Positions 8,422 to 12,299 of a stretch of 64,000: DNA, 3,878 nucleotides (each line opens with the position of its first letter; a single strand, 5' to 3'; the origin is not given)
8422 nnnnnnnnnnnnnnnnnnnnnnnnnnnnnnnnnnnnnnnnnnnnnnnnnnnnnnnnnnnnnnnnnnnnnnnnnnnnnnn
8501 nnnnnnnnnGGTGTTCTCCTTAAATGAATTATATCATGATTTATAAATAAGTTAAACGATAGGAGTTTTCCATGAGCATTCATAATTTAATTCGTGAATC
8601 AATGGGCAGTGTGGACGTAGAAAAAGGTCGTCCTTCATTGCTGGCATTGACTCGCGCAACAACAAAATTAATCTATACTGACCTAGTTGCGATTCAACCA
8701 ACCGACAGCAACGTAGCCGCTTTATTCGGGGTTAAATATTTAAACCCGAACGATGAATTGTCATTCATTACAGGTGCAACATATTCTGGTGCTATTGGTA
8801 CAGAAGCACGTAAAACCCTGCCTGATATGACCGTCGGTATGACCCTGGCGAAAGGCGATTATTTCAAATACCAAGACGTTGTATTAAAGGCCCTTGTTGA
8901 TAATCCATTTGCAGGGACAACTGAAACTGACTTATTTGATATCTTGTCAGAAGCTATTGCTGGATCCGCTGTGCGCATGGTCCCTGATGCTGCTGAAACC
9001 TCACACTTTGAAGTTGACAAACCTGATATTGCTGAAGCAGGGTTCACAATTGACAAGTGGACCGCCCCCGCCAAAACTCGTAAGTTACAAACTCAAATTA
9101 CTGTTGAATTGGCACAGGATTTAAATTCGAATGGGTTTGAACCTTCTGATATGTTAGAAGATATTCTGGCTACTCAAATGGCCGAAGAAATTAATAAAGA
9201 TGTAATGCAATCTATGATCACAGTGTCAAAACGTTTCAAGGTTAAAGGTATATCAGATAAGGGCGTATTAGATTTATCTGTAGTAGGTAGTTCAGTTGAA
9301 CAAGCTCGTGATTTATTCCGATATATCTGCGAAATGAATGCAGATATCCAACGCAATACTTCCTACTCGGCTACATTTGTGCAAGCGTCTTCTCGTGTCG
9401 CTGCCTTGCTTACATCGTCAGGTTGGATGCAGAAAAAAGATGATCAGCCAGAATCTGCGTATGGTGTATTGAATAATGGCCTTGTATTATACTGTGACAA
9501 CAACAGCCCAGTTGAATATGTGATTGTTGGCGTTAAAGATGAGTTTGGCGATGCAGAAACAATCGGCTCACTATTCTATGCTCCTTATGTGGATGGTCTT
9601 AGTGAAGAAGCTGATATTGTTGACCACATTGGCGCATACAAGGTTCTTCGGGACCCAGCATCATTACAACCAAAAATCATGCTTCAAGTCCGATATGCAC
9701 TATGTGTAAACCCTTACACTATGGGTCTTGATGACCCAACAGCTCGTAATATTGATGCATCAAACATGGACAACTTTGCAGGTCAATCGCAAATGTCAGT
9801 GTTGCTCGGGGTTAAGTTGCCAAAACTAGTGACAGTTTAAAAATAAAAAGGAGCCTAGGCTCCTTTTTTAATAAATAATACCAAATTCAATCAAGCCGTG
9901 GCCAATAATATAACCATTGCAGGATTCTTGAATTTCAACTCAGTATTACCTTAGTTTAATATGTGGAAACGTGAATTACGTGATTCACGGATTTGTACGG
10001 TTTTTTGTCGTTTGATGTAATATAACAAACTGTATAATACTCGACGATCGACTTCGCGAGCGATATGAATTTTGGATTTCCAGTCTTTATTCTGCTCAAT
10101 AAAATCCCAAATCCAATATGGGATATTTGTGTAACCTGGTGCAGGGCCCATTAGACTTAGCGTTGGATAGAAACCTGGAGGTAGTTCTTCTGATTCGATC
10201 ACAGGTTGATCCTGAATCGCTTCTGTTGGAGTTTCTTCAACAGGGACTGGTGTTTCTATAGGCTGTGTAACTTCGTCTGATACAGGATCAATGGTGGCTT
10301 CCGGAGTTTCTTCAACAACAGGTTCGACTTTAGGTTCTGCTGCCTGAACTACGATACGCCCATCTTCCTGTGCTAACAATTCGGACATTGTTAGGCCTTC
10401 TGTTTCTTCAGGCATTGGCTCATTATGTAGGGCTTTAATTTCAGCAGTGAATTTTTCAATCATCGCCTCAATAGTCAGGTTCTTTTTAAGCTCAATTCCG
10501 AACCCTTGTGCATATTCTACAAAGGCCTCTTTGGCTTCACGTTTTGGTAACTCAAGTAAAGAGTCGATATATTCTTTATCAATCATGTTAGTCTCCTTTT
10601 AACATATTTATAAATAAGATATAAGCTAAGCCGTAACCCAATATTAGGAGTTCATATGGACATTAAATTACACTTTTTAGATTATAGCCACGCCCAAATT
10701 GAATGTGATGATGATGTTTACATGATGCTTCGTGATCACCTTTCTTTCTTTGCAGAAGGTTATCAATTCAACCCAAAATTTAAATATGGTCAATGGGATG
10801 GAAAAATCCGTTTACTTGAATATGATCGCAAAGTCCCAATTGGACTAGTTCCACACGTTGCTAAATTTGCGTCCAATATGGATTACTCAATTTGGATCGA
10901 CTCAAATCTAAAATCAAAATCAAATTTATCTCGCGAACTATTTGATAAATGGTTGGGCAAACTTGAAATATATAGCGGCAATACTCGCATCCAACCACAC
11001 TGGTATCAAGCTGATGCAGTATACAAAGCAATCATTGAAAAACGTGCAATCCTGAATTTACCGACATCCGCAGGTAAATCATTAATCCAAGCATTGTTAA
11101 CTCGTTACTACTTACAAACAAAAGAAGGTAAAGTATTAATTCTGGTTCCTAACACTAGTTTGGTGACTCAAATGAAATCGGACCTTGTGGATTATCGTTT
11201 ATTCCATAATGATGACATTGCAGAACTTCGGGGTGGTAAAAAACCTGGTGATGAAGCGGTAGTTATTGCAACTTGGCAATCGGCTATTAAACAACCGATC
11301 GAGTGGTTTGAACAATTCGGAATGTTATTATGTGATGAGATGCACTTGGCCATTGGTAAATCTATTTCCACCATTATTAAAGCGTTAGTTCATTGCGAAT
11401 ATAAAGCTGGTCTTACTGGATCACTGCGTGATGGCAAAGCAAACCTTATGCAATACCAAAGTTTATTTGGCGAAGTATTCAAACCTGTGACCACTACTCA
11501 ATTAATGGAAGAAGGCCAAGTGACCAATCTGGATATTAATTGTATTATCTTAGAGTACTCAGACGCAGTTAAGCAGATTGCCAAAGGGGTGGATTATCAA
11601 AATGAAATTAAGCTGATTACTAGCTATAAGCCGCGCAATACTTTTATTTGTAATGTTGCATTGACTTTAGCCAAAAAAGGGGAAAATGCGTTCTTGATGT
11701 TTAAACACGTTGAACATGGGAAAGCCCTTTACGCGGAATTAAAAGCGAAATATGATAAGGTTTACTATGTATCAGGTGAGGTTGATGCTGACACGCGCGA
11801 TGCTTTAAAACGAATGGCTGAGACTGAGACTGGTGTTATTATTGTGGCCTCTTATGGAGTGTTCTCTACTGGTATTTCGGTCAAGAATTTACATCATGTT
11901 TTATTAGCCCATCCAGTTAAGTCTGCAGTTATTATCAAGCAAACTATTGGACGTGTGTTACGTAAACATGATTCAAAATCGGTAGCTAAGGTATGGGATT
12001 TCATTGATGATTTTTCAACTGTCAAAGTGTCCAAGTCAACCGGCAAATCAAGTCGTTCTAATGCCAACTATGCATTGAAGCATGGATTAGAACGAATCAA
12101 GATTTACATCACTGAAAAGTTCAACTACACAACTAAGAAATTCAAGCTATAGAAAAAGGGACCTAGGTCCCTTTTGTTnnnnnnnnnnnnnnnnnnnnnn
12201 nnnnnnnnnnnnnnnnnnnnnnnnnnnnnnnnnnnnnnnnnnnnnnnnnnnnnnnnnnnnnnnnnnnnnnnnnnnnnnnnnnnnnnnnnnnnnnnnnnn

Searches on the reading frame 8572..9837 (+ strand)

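Call 66: search_protein_families(library=phrogs, proteins=[window:8572-9837:+], max_evalue=0.00001)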
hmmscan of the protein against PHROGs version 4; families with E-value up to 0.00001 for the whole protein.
window:8572-9837:+ (422 aa): 1 family
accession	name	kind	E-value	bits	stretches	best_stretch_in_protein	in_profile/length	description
phrog_138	-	head and packaging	3.2e-123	413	1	3-419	44-443/444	major head protein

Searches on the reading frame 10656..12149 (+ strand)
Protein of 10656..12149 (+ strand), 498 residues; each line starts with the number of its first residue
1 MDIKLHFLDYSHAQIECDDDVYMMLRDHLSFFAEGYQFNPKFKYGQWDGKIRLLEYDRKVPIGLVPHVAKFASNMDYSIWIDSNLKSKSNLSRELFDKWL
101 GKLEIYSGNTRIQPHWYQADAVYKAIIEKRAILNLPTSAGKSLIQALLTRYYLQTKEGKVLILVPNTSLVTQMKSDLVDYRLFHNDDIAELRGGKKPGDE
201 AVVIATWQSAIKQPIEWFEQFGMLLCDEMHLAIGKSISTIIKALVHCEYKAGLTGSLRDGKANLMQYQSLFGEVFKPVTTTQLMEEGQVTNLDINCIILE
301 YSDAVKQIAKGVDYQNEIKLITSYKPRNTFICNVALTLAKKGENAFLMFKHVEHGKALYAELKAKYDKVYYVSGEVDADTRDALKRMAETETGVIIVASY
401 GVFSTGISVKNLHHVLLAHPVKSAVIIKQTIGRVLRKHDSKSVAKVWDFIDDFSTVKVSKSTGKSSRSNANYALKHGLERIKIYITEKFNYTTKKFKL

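Call 66: search_protein_families(library=phrogs, proteins=[window:10656-12149:+], max_evalue=0.00001)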
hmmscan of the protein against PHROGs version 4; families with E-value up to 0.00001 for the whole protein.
window:10656-12149:+ (498 aa): 7 families
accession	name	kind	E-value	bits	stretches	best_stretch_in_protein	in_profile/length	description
phrog_9690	-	DNA, RNA and nucleotide metabolism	3.5e-108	362.2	1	198-497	18-305/306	DNA helicase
phrog_16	-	DNA, RNA and nucleotide metabolism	1.3e-105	355.7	1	19-495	222-623/986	DNA helicase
phrog_16259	-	DNA, RNA and nucleotide metabolism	2.8e-95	320.4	1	1-273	2-277/330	DNA helicase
phrog_17901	-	DNA, RNA and nucleotide metabolism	1.5e-23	84.3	1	393-491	11-98/109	DNA helicase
phrog_14619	-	DNA, RNA and nucleotide metabolism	2.8e-12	47.8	1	14-215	18-227/314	DNA helicase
phrog_62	-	DNA, RNA and nucleotide metabolism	3.3e-10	39.1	1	104-255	687-847/1881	DNA helicase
phrog_16694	-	unknown function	6.6e-06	25.3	0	368-455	593-680/1010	-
